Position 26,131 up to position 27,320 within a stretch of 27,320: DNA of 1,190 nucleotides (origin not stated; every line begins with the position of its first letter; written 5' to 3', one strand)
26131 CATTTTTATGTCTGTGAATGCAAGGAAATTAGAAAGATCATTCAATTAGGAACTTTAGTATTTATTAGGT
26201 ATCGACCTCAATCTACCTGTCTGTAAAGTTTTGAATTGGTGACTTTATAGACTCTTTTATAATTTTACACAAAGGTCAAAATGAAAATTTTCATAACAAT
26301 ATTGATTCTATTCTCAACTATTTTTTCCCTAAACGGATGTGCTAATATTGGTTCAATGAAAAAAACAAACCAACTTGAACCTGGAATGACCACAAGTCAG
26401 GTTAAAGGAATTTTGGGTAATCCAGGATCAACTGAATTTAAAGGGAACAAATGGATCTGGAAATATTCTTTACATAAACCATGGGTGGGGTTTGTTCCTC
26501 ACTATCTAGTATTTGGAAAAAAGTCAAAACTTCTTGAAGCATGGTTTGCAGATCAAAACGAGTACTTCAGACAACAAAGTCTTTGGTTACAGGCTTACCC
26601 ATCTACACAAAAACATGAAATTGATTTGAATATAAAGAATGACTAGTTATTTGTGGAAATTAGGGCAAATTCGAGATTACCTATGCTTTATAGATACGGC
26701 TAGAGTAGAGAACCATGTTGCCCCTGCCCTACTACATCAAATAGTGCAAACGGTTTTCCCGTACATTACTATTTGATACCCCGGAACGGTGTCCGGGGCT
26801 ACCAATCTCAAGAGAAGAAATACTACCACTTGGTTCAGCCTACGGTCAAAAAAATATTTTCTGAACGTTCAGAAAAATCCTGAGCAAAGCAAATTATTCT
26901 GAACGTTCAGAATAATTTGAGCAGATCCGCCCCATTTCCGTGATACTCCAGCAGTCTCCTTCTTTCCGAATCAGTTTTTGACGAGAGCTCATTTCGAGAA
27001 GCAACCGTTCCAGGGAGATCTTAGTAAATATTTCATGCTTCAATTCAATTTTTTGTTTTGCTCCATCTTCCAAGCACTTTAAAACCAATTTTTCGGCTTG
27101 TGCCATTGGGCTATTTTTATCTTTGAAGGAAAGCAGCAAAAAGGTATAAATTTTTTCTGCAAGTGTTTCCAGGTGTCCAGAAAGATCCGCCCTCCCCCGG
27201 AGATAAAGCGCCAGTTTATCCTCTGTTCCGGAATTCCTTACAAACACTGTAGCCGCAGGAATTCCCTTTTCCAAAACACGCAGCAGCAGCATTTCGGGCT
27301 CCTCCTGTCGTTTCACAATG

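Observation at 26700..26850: Group II intron-like D4-D5-D6 RNA that kept its stems but lost its catalytic signatures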

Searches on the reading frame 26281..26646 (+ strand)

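Call 24: search_protein_families(library=pfam, proteins=[window:26281-26646:+], max_evalue=0.01)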
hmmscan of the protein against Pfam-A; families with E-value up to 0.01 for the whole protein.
window:26281-26646:+ (121 aa): 2 families
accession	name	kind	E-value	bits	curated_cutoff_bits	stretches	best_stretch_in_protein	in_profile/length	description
PF04355.18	BamE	-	1.6e-05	25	23.2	1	27-62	7-41/71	Outer membrane protein assembly factor BamE domain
PF14172.12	DUF4309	-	0.0063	16.8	25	0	14-65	57-109/133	Domain of unknown function (DUF4309)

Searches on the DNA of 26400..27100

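Call 4: search_rna_families(source=window, start=26400, end=27100, threshold=evalue, max_evalue=10, show_alignments=5)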
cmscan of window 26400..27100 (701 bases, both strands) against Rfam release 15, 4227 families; matches with E-value up to 10: 10.
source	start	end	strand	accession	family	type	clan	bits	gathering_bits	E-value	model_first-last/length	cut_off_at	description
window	26858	26913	-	RF03879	mir-2831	Gene; miRNA;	-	22.2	90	0.091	1-75/75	no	mir-2831 microRNA precursor family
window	26858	26913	-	RF04128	MIR8562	Gene; miRNA;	-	21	211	0.18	1-242/242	no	MIR8562 microRNA precursor family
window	26889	26918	-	RF03217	mir-3167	Gene; miRNA;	-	21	86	0.47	1-59/59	no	mir-3167 microRNA precursor family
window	26860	26911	+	RF01991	SECIS_5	Cis-reg;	-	19.1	50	1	1-66/66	no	Selenocysteine insertion sequence 5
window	26850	26922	-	RF00821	mir-249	Gene; miRNA;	-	16.2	70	1.7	1-97/97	no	mir-249 microRNA precursor family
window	26855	26911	-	RF03464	mir-465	Gene; miRNA;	CL00136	15.3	65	5.6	1-79/79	no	mir-465 microRNA precursor family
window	26863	26908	-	RF03459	mir-1890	Gene; miRNA;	-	14.8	76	9.2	1-78/78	no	mir-1890 microRNA precursor family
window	26632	26690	+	RF00215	Tombus_3_III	Cis-reg;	-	14.4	35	3.7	1-70/70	no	Tombus virus defective interfering (DI) RNA region 3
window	26798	26859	-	RF01880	Xist_exon1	Gene; lncRNA;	-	10.6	50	4.2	1-85/85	no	X-chromosome inactivation gene exon 1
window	26646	26717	+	RF00447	IRES_Kv1_4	Cis-reg; IRES;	-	10.4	100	9.5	1-259/259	no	Voltage-gated potassium-channel Kv1.4 IRES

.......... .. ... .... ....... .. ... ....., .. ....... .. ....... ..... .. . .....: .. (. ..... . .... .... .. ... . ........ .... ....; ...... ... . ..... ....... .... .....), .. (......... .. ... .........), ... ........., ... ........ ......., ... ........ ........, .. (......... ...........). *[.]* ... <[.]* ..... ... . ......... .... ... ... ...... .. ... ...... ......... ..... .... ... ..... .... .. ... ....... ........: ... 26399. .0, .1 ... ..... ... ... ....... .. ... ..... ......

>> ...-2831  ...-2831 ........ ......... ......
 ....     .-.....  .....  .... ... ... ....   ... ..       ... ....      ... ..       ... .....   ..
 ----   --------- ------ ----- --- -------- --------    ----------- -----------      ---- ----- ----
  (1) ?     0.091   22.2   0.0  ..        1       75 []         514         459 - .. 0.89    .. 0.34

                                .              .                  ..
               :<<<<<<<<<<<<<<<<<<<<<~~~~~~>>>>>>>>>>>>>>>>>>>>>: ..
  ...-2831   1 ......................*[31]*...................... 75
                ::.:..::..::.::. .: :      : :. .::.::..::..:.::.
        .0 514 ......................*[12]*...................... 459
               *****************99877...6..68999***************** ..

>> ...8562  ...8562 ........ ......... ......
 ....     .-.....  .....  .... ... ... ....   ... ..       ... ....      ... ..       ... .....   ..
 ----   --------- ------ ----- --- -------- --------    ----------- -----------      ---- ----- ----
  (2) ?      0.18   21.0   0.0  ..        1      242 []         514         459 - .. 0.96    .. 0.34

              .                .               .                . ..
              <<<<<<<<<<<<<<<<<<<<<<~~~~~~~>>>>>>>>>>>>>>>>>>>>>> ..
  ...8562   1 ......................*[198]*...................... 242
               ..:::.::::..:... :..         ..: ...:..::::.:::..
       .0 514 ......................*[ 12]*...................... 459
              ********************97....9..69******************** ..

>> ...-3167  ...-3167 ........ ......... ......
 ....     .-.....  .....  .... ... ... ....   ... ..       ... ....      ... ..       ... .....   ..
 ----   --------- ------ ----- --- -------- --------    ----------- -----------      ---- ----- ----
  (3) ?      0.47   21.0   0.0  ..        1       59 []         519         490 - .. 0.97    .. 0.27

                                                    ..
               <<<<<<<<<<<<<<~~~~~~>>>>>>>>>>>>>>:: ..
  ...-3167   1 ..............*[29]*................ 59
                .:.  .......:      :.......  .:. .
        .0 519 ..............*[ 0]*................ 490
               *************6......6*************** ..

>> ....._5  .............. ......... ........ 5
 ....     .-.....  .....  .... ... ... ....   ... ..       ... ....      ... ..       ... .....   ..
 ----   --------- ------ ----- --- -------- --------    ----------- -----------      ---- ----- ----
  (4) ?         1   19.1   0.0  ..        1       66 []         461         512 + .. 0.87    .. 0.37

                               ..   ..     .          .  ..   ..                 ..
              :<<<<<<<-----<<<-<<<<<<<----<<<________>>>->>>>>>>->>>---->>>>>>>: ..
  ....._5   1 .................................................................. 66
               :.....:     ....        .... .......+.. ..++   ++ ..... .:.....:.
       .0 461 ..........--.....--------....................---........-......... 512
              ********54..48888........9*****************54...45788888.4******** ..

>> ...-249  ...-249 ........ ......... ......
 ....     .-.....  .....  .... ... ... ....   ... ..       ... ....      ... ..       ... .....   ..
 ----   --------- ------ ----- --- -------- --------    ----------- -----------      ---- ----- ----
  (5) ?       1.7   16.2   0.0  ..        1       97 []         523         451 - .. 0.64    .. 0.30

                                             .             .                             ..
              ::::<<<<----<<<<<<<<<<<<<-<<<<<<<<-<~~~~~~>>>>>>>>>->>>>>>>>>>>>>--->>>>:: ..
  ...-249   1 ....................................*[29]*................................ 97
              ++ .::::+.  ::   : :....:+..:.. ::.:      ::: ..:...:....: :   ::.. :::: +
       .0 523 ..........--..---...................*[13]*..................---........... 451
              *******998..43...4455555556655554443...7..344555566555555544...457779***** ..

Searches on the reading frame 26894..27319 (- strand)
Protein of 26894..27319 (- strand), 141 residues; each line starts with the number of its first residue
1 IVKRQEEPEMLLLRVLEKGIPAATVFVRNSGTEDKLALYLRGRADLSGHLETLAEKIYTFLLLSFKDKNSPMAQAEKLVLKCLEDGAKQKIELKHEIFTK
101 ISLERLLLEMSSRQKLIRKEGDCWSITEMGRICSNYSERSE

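Call 24: search_protein_families(library=pfam, proteins=[window:26894-27319:-], max_evalue=0.01)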
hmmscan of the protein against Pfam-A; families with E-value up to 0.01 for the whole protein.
window:26894-27319:- (141 aa): 1 family
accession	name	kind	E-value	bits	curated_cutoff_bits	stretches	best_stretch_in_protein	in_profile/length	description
PF00408.26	PGM_PMM_IV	-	0.0033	17.9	23.1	1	24-45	34-54/68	Phosphoglucomutase/phosphomannomutase, C-terminal domain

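Call 41: find_related_loci(query=window:26894-27319:-, collection=metagenome_contigs, flank=3000)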
Query window:26894-27319:- (141 aa) in metagenome_contigs; peptide patterns used: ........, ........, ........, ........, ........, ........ (x = any residue, [..] = any of these).
431 stretches matched a pattern; 214 encode a relative of the query (tblastn E <= 1e-3); the best 80 are kept; 80 distinct loci.
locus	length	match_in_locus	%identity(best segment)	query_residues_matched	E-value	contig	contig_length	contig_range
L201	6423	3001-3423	99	1-141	2e-91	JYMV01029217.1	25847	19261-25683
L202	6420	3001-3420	86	1-140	2e-77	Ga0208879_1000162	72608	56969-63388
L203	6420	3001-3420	86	1-140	2e-77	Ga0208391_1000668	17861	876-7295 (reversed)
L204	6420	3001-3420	86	1-140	2e-77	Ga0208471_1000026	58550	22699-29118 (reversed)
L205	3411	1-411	85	4-140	1e-74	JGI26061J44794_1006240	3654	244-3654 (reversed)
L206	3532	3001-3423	76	1-141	2e-67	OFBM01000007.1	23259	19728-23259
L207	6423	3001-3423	76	1-141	2e-66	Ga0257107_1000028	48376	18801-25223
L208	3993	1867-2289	77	1-141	1e-66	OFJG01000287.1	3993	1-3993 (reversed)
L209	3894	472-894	76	1-141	2e-66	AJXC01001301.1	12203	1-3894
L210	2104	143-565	76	1-141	2e-67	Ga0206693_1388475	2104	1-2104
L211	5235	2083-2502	76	1-140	2e-65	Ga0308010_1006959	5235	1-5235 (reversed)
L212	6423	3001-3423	76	1-141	5e-65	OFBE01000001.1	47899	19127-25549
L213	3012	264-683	75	1-140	4e-65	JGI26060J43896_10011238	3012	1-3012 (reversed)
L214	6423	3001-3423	75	1-141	1e-64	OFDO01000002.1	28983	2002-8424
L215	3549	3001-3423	75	1-141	2e-64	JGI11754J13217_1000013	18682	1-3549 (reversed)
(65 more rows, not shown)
